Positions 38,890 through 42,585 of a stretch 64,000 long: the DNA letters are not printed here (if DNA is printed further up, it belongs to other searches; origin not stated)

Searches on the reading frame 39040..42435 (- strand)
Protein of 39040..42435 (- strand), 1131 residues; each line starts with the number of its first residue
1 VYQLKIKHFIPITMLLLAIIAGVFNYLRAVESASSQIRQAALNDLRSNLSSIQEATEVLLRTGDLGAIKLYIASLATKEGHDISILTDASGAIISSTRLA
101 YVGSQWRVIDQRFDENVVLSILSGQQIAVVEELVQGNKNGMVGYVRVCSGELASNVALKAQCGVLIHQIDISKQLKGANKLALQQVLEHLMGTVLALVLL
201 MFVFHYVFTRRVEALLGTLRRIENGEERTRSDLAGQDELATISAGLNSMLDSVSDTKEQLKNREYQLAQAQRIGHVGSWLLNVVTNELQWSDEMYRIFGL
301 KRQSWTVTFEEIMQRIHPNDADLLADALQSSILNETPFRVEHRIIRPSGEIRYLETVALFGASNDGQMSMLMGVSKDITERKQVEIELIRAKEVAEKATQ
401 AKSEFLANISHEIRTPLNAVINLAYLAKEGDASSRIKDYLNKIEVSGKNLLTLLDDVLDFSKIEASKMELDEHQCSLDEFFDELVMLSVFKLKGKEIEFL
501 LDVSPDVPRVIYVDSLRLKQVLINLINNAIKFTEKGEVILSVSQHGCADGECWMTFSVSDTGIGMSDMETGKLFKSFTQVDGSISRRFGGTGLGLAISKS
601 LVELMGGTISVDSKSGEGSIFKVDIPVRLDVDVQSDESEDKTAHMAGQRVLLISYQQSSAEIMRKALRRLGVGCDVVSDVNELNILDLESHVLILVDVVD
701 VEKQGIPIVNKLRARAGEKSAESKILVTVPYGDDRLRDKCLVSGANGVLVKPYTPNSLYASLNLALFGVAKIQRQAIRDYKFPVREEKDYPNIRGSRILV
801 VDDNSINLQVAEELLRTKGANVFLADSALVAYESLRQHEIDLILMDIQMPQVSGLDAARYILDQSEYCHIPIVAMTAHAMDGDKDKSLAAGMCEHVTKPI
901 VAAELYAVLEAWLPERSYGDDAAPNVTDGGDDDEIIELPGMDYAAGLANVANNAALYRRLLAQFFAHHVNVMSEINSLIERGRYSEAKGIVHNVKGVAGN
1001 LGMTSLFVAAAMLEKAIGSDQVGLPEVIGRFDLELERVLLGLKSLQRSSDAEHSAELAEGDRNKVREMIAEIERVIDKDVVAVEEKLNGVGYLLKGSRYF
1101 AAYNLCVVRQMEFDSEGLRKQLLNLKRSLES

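Call 89: search_protein_families(library=pfam, proteins=[window:39040-42435:-], max_evalue=0.001)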
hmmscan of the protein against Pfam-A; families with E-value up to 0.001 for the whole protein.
window:39040-42435:- (1131 aa): 6 families
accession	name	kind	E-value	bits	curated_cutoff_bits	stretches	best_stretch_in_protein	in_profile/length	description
PF00072.30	Response_reg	-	4.3e-31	107.8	30.2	2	798-909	1-110/111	Response regulator receiver domain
PF02518.31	HATPase_c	-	7.7e-27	94.4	26.4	1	514-628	2-110/111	Histidine kinase-, DNA gyrase B-, and HSP90-like ATPase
PF00512.31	HisKA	-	1.4e-18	67.1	26.9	1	401-465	1-65/66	His Kinase A (phospho-acceptor) domain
PF08447.18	PAS_3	-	3.9e-14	53.1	25.6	1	288-374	2-88/89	PAS fold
PF01627.28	Hpt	-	1.5e-06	28.8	24.6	1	959-1038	1-81/84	Hpt domain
PF00672.30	HAMP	-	7.7e-06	26.6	25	1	208-254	6-52/53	HAMP domain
